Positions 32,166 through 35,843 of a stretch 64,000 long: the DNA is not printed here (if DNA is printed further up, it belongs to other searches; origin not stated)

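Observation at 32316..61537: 29-kb co-oriented cluster of giant membrane-anchored surface-protein genes around a membrane-embedded tandem AAA+ ATPase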

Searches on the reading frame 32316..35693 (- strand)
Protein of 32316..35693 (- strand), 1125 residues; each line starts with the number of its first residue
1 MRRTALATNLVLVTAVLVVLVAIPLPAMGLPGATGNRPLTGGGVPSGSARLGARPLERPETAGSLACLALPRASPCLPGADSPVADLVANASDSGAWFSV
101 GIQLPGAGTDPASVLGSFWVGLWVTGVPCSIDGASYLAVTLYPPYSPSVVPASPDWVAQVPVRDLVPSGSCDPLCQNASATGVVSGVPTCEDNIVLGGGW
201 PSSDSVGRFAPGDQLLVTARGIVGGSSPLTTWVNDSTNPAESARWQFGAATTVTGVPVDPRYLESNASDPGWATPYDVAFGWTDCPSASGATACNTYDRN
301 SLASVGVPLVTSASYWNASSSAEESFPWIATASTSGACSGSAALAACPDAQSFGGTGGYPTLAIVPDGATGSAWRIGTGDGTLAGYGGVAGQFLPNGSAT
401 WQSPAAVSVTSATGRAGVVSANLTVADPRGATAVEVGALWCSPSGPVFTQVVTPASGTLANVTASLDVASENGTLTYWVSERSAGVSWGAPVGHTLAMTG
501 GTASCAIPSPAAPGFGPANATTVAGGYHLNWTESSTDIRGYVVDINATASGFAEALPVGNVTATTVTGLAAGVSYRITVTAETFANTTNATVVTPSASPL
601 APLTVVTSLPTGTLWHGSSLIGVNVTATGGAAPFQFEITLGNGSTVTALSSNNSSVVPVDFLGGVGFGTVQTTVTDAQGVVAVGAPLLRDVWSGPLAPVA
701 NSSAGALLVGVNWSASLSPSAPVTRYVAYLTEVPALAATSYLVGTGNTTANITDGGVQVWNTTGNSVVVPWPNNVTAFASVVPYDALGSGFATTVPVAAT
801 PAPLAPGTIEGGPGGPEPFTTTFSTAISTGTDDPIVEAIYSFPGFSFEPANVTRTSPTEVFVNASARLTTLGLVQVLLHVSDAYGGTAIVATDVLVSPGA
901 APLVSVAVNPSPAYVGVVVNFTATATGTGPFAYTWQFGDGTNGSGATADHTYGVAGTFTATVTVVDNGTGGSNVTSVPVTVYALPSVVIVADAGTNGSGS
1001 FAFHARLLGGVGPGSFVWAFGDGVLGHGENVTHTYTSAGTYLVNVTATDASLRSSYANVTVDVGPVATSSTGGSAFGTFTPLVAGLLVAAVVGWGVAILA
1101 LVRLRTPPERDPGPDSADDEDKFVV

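Call 8: search_protein_families(library=pfam, proteins=[window:32316-35693:-], max_evalue=0.01)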
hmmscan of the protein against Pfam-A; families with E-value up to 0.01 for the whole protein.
window:32316-35693:- (1125 aa): 3 families
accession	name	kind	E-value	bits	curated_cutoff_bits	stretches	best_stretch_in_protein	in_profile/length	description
PF18911.6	PKD_4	-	6e-21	74.7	27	2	900-980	2-84/85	PKD domain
PF00801.26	PKD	-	1.5e-13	51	23.5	2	1015-1051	31-69/80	PKD domain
PF00041.27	fn3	-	0.0001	22.9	25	1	528-584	17-71/84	Fibronectin type III domain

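Call 31: find_encoding_contigs(protein=window:32316-35693:-, flank=3000, max_places=3)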
Protein window:32316-35693:- (1125 aa): no gene with exactly this product is on record in the collection.

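Call 50: search_protein_families(library=ncbifam, proteins=[window:32316-35693:-], max_evalue=0.001)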
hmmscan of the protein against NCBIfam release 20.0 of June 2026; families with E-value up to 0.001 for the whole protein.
window:32316-35693:- (1125 aa): 2 families
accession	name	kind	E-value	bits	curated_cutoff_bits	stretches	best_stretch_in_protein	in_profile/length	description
TIGR00864.1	PCC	subfamily_domain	4.9e-11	39.8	1861.4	1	890-1061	1298-1474/2700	polycystin cation channel protein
NF058578.1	CPR_pilus_PamR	equivalog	8.3e-09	34.7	300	1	993-1068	160-244/297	pilus system RbmA-like protein PamR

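Call 51: search_protein_families(library=padloc, proteins=[window:32316-35693:-], max_evalue=0.001)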
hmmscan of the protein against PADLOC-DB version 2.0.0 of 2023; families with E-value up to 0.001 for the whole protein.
window:32316-35693:- (1125 aa): 0 families
